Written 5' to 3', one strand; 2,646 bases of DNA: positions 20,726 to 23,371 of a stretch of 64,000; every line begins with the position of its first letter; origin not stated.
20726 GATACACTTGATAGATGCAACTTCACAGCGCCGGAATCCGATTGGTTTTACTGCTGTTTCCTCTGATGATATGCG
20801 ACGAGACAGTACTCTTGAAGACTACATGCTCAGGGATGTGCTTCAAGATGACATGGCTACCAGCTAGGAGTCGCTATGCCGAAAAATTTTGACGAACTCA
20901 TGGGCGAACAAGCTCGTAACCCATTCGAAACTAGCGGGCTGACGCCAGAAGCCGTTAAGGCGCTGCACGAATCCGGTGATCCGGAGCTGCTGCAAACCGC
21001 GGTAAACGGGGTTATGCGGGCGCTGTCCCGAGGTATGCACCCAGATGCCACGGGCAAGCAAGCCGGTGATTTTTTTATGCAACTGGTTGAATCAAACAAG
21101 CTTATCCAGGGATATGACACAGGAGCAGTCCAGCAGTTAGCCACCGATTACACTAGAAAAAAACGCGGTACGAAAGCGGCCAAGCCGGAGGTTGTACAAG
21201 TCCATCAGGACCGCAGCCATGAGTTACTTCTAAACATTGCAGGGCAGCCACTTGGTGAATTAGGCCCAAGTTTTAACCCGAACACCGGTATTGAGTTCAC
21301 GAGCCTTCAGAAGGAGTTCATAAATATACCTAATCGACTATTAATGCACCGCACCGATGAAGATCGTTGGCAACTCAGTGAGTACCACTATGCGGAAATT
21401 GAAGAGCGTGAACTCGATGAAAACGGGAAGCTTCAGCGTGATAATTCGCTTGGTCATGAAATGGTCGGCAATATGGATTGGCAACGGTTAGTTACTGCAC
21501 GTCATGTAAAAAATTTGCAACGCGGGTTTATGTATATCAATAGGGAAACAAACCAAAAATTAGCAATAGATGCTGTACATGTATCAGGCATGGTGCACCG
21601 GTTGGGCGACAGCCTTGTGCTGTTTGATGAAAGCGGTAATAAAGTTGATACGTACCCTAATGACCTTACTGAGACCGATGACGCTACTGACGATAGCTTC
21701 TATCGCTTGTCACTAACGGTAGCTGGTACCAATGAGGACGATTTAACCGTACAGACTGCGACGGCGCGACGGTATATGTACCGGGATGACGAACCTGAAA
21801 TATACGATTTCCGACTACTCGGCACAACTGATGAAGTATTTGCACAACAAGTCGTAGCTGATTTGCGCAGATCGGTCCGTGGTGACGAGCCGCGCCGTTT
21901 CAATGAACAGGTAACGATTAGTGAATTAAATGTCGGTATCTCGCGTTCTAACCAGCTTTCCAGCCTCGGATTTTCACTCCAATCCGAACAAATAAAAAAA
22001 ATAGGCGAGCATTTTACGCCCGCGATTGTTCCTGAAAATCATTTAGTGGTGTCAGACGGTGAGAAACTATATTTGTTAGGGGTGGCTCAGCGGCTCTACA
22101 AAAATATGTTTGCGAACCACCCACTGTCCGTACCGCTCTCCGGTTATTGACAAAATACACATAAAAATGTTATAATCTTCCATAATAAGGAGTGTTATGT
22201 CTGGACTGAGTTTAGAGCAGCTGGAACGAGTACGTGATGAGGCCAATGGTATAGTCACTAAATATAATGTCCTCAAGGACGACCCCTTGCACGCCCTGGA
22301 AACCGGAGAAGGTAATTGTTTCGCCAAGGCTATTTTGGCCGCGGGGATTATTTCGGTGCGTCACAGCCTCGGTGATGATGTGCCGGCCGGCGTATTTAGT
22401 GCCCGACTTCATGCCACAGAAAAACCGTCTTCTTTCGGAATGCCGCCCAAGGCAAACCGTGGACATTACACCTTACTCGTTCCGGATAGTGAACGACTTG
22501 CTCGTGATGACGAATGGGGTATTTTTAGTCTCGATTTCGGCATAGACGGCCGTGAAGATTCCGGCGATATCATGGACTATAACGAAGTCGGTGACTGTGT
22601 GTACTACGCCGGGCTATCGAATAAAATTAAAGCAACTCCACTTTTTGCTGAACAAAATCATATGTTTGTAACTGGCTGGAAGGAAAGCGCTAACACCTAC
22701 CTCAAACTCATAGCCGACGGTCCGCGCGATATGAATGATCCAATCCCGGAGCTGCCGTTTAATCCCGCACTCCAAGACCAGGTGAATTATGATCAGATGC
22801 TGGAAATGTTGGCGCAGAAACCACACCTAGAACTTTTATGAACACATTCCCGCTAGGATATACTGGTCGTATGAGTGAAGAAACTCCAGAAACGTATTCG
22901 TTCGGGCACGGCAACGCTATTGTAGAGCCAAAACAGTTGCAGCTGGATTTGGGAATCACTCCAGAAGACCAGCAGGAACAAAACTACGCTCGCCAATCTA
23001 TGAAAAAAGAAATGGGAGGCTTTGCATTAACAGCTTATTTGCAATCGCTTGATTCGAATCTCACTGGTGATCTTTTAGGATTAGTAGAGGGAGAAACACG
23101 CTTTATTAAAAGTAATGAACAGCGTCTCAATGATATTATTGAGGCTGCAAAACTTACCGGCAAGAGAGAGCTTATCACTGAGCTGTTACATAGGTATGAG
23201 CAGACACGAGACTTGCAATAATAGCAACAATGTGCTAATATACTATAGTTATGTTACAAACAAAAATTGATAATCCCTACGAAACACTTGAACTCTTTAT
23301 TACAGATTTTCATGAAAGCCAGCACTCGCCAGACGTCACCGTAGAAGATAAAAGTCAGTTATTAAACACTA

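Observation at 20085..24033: Compact five-gene operon of cytoplasmic proteins with no recognisable domains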

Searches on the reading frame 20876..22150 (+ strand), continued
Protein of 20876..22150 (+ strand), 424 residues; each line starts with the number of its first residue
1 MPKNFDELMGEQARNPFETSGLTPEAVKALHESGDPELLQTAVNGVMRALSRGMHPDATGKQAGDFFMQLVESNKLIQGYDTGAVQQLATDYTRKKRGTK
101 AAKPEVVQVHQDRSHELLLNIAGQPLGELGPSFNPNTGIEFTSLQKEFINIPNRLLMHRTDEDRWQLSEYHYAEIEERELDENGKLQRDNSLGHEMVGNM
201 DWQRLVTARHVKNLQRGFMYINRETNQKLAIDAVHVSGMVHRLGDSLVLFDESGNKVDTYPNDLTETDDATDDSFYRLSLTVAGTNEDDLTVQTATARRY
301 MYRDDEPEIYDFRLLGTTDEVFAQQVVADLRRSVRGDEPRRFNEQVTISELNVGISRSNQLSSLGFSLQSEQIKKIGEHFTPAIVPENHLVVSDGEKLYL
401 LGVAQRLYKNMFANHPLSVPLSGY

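Call 66: find_encoding_contigs(protein=P0031, flank=10000, max_places=3)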
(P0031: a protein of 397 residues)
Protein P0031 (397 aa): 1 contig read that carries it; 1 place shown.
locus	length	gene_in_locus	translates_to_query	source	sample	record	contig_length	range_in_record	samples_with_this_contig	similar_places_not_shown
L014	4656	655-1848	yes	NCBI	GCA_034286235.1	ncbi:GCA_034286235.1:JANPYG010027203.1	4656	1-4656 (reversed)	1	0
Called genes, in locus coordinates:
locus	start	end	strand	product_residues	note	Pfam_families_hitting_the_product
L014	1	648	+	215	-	?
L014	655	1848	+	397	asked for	-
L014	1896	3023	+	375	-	PF02163:Peptidase_M50, PF13180:PDZ_2 (weak), PF17820:PDZ_6 (weak)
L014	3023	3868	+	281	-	PF02517:Rce1-like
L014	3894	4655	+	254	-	?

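Call 68: list_cluster_members(proteins=[L005:3604-4332:+, L007:82-816:+, L008:714-1511:+, L009:536-1309:+, L013:9237-9992:+, P0004, P0005])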
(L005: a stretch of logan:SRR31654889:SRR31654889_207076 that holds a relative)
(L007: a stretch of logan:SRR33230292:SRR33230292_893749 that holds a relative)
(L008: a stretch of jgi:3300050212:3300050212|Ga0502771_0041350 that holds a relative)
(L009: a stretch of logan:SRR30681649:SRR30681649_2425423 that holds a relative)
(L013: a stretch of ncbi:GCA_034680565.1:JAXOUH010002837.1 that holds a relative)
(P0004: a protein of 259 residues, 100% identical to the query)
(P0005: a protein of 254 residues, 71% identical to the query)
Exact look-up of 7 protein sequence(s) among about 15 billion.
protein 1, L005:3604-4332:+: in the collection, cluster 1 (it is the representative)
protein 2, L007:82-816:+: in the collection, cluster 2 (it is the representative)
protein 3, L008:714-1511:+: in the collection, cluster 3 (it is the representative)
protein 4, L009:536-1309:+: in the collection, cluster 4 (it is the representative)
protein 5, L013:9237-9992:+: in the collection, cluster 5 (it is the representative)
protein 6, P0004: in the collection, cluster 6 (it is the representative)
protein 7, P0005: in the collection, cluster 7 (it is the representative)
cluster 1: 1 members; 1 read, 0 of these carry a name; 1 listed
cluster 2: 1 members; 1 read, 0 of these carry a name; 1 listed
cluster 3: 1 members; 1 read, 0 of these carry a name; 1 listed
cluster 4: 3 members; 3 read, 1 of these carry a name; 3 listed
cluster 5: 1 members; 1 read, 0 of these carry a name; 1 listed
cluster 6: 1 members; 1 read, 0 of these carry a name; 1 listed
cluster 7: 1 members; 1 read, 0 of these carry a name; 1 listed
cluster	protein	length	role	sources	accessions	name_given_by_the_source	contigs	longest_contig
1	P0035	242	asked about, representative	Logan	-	-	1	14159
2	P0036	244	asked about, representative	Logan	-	-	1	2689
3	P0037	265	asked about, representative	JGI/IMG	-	-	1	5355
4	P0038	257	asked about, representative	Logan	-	-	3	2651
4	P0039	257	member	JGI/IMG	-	hypothetical protein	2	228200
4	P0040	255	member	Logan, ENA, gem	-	-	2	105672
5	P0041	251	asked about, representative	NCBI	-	-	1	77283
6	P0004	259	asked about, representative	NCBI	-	-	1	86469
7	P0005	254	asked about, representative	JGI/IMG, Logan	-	-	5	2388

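Call 96: find_related_loci(query=A3, collection=viral_contigs, flank=10000)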
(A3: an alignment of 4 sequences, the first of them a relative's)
Query A3 (424 aa) in viral_contigs; peptide patterns used: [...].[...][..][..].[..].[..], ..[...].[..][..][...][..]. (x = any residue, [..] = any of these).
60 stretches matched a pattern, but none encodes a relative of the query by tblastn (E <= 1e-3).

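Call 102: search_solved_structures(query=A2, max_evalue=10, show_alignments=0)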
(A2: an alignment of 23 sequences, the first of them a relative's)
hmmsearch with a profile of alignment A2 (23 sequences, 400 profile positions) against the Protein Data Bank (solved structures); distinct sequences matched with E-value up to 10: 20.
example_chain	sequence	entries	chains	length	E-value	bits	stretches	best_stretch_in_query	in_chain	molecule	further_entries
1hni_B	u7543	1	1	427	0.83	12.3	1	128-218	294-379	HIV-1 REVERSE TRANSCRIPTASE (SUBUNIT P51)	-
5c24_B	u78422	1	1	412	2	11.1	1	128-217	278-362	HIV-1 REVERSE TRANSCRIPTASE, P51 SUBUNIT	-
4kse_B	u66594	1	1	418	2.1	11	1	128-217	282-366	HIV p51 subunit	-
3dlk_B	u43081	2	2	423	2.1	11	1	128-217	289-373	p51 RT | reverse transcriptase/ribonuclease H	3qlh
6c0l_B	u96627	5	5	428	2.2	11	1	128-217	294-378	Reverse transcriptase p51 subunit | p51 RT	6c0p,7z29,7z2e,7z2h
1hys_B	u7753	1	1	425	2.2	11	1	128-217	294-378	HIV-1 REVERSE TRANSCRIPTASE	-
2ykm_B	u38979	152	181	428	2.2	11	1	128-217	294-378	REVERSE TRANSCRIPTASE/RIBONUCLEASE H | p51 RT | HIV-1 Reverse Transcriptase p51 subunit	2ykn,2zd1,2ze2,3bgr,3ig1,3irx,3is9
1r0a_B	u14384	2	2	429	2.2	11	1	128-217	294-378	Reverse transcriptase | Reverse transcriptase/ribonuclease H P51 subunit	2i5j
1bqm_B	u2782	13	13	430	2.2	11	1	128-217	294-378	REVERSE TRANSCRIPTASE | POL polyprotein [Contains: Reverse transcriptase] | Reverse transcriptase P51 SUBUNIT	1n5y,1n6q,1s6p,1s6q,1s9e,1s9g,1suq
1dlo_B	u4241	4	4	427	2.2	11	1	128-217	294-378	HUMAN IMMUNODEFICIENCY VIRUS TYPE 1 REVERSE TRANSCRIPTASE | HIV-1 REVERSE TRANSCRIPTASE (SUBUNIT P51) | REVERSE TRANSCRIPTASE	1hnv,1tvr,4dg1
1hpz_B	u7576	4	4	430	2.2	10.9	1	128-217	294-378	POL POLYPROTEIN | Reverse Transcriptase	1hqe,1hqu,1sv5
1j5o_B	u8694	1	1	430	2.2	10.9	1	128-217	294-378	Reverse transcriptase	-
1qe1_B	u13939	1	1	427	2.2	10.9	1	128-217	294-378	REVERSE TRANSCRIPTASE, SUBUNIT P51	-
1uwb_B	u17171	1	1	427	2.2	10.9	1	128-217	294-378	REVERSE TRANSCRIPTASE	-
4icl_B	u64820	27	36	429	2.2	10.9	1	128-217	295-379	p51 RT | Gag-Pol polyprotein | HIV-1 REVERSE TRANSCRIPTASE P51 DOMAIN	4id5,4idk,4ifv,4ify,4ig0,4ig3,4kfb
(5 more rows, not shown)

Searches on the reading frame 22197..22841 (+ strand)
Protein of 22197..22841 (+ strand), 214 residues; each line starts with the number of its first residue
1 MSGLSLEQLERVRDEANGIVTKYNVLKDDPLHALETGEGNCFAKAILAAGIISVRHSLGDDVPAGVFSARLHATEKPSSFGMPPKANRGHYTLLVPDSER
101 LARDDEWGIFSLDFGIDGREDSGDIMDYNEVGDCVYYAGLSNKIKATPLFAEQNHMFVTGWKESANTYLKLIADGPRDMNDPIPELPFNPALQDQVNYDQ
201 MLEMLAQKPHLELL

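Call 3: search_protein_families(library=pfam, proteins=[window:22197-22841:+], max_evalue=1)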
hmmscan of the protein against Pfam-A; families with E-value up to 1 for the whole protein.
window:22197-22841:+ (214 aa): 1 family
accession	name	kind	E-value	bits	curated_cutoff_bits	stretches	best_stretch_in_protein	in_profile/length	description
PF01841.26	Transglut_core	-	0.18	12.6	23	0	23-50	36-63/108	Transglutaminase-like superfamily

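Call 4: search_protein_families(library=ncbifam, proteins=[window:22197-22841:+], max_evalue=1)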
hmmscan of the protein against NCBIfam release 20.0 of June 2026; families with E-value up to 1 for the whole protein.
window:22197-22841:+ (214 aa): 0 families

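Call 5: search_protein_families(library=phrogs, proteins=[window:22197-22841:+], max_evalue=1)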
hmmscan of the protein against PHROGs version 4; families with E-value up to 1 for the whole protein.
window:22197-22841:+ (214 aa): 0 families

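Call 6: search_protein_families(library=padloc, proteins=[window:22197-22841:+], max_evalue=1)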
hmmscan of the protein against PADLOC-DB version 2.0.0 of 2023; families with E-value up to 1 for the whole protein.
window:22197-22841:+ (214 aa): 0 families

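Call 16: search_solved_structures(query=window:22197-22841:+, max_evalue=10, show_alignments=3)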
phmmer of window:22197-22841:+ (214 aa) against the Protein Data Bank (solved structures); distinct sequences matched with E-value up to 10: 0.

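Call 22: list_cluster_members(proteins=[window:22197-22841:+, window:22838-23221:+, window:23251-24033:+, window:24938-25516:+, window:25525-26340:+, window:24035-24892:-, window:18748-20055:+])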
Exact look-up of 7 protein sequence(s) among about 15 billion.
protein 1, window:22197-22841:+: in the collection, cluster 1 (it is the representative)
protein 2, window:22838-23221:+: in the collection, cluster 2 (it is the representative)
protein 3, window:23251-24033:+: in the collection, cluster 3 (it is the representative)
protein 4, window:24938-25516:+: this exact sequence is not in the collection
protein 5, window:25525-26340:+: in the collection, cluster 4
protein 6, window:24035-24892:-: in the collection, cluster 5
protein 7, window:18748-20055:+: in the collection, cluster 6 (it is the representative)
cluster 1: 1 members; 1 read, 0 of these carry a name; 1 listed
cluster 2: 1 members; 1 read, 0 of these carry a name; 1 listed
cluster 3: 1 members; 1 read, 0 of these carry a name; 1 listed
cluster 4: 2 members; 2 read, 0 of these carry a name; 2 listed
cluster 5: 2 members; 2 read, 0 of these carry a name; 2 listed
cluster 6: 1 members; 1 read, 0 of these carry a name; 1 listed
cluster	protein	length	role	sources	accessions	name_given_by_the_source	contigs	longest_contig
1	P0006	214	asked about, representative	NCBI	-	-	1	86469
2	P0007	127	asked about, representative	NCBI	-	-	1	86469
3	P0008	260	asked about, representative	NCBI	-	-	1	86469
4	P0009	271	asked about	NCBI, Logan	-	-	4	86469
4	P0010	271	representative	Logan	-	-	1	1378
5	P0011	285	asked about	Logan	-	-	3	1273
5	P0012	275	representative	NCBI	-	-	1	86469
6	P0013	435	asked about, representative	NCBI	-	-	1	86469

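Call 24: find_encoding_contigs(protein=P0009, flank=10000, max_places=6)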
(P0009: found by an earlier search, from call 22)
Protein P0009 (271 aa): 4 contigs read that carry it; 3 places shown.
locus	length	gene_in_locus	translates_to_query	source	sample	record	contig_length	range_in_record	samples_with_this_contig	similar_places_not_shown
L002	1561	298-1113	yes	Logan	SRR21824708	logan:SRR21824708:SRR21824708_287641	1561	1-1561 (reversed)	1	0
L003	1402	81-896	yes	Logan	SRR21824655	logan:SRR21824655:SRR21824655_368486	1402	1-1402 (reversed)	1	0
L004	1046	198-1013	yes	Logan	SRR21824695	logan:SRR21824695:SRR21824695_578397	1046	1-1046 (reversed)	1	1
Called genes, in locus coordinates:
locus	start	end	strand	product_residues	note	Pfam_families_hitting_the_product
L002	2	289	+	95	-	?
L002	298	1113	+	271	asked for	PF06293:Kdo (faint)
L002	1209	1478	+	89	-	PF00166:Cpn10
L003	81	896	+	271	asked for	PF06293:Kdo (faint)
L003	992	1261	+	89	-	PF00166:Cpn10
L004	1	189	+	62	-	?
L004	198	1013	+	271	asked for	PF06293:Kdo (faint)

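Call 74: search_dna_similar(query=window:22197-22841:+, collection=phages, mode=protein, max_evalue=0.01, max_rows=10)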
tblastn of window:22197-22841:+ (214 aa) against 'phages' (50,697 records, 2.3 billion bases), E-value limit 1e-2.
No match.

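Call 77: search_dna_similar(query=window:22197-22841:+, collection=plasmids, mode=protein, max_evalue=0.01, max_rows=10)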
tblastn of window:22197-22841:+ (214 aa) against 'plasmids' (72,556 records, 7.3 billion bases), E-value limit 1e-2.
No match.

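Call 80: find_related_loci(query=window:22197-22841:+, collection=viral_contigs, flank=5000)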
Query window:22197-22841:+ (214 aa) in viral_contigs; peptide patterns used: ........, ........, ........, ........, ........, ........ (x = any residue, [..] = any of these).
3 stretches matched a pattern, but none encodes a relative of the query by tblastn (E <= 1e-3).

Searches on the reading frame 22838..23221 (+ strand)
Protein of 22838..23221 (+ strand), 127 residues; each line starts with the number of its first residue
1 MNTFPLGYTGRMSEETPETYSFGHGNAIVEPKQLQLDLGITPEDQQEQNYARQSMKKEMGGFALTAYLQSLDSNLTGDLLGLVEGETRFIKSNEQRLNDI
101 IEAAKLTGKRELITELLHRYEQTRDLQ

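Call 3: search_protein_families(library=pfam, proteins=[window:22838-23221:+], max_evalue=1)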
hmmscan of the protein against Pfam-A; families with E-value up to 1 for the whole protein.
window:22838-23221:+ (127 aa): 0 families

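Call 4: search_protein_families(library=ncbifam, proteins=[window:22838-23221:+], max_evalue=1)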
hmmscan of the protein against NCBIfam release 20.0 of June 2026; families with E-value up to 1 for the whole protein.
window:22838-23221:+ (127 aa): 2 families
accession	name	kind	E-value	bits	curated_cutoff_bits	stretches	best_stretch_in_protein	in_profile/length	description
NF008143.0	PRK10894.1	equivalog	0.11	11.7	234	1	52-81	113-142/184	lipopolysaccharide ABC transporter substrate-binding protein LptA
NF007040.0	PRK09496.3-3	equivalog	0.12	11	455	1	21-56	105-140/462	Trk system potassium transporter TrkA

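Call 5: search_protein_families(library=phrogs, proteins=[window:22838-23221:+], max_evalue=1)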
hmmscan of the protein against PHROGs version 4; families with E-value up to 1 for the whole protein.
window:22838-23221:+ (127 aa): 0 families

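Call 6: search_protein_families(library=padloc, proteins=[window:22838-23221:+], max_evalue=1)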
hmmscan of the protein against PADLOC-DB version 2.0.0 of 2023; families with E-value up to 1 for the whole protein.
window:22838-23221:+ (127 aa): 1 family
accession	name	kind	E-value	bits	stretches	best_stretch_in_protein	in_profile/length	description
PDLC02579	DrmB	-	0.051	10.5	1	20-87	175-238/314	DrmB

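Call 91: search_solved_structures(query=window:22838-23221:+, max_evalue=10, show_alignments=1)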
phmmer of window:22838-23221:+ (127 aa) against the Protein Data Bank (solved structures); distinct sequences matched with E-value up to 10: 1.
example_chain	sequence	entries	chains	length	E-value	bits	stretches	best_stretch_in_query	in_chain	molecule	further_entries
7x8u_A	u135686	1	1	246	0.59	13.6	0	49-108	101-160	Tospovirus resistance protein B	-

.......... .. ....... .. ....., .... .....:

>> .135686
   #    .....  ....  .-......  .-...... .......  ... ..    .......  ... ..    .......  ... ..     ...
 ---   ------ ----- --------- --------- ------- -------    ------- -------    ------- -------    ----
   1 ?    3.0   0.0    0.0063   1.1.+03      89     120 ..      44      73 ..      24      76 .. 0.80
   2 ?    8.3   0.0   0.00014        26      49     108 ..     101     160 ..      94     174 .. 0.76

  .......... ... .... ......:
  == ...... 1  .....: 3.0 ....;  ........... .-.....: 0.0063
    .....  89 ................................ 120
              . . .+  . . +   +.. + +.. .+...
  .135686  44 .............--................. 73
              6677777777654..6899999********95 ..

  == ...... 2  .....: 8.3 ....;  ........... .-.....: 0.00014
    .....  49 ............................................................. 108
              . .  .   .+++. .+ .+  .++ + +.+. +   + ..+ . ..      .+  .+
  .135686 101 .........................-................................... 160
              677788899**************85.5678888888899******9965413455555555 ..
